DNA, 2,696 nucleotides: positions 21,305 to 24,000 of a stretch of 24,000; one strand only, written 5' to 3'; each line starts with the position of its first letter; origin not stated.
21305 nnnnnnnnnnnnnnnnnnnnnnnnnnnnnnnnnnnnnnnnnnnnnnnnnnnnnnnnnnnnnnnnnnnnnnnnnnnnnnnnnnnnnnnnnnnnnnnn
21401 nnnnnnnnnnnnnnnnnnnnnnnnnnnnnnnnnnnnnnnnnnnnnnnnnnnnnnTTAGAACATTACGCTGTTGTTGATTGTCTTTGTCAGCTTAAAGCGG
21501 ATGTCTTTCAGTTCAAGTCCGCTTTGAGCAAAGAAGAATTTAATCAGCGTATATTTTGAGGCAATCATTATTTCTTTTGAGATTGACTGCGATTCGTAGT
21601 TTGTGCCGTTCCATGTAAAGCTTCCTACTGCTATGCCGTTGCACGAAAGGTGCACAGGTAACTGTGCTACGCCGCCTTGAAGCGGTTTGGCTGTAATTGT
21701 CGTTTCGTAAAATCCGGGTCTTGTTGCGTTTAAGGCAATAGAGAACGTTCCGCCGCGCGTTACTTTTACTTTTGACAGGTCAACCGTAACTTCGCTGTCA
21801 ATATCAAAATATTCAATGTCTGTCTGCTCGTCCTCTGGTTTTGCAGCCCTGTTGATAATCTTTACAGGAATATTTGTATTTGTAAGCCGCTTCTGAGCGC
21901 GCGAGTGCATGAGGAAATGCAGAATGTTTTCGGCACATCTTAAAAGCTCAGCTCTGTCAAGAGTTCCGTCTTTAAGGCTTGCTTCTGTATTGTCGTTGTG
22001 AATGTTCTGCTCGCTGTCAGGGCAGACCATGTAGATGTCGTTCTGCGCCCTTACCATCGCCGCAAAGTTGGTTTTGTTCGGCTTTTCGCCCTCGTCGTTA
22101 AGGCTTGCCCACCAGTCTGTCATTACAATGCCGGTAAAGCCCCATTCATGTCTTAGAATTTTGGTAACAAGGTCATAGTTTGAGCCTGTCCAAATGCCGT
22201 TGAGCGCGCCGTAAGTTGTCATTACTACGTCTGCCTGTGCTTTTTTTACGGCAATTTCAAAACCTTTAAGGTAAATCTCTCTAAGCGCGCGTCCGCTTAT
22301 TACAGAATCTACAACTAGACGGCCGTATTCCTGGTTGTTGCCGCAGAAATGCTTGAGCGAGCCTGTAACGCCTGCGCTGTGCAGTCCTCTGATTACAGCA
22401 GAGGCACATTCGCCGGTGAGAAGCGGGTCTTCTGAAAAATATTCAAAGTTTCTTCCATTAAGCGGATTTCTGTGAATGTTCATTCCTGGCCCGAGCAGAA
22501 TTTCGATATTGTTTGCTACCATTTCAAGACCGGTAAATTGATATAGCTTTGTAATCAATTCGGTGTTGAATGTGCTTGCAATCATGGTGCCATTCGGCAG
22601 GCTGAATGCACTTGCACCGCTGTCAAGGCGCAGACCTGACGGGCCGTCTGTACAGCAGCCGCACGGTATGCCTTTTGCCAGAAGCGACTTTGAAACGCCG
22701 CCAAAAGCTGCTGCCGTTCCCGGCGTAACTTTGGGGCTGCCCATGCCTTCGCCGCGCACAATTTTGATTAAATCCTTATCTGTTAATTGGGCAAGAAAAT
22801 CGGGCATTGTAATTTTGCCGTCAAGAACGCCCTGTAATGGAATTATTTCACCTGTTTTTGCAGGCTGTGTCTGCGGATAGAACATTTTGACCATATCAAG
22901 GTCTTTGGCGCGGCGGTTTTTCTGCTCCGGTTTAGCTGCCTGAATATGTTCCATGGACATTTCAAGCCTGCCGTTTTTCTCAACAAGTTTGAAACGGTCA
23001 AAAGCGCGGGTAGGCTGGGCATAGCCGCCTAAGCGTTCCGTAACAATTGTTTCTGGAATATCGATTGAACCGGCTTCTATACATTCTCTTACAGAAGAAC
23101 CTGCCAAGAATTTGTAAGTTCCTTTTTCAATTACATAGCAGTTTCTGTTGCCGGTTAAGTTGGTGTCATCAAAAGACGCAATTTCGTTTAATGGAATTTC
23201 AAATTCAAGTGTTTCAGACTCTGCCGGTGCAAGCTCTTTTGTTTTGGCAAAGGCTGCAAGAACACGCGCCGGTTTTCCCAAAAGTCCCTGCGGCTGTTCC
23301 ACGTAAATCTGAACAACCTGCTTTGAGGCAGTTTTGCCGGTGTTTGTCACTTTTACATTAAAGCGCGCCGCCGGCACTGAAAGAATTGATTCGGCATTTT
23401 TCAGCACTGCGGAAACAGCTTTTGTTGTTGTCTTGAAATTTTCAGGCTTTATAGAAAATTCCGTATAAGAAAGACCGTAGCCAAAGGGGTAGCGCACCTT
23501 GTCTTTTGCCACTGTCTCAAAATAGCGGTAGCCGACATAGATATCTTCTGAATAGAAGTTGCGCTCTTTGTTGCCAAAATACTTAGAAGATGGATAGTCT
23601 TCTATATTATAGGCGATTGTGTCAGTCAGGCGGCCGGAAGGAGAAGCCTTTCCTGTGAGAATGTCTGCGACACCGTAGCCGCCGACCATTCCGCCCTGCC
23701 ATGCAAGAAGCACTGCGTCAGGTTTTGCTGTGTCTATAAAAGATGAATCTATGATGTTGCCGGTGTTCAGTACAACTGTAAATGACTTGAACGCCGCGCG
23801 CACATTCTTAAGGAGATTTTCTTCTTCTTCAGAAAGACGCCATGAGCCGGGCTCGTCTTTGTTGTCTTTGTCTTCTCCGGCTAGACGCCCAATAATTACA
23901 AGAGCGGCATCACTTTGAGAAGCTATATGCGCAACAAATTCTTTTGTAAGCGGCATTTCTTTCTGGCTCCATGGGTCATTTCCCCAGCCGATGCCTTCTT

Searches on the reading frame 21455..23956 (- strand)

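Call 6: search_protein_families(library=pfam, max_evalue=1, proteins=[window:21455-23956:-])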
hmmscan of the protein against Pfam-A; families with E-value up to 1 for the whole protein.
window:21455-23956:- (833 aa): 5 families
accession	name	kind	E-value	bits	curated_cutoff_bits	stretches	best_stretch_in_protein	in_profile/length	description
PF00933.27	Glyco_hydro_3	-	2.8e-33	116.2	27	1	429-679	62-314/316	Glycosyl hydrolase family 3 N terminal domain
PF01915.27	Glyco_hydro_3_C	-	2.5e-27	96.6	31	1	8-164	65-200/200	Glycosyl hydrolase family 3 C-terminal domain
PF14310.12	Fn3-like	-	3.5e-15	56.3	25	1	214-288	2-70/71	Fibronectin type III-like domain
PF18435.7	EstA_Ig_like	-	0.15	12.7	26.7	1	178-223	13-60/120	Esterase Ig-like N-terminal domain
PF12215.14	Glyco_hydr_116N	-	0.16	11.9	30.2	1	149-215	74-140/312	beta-glucosidase 2, glycosyl-hydrolase family 116 N-term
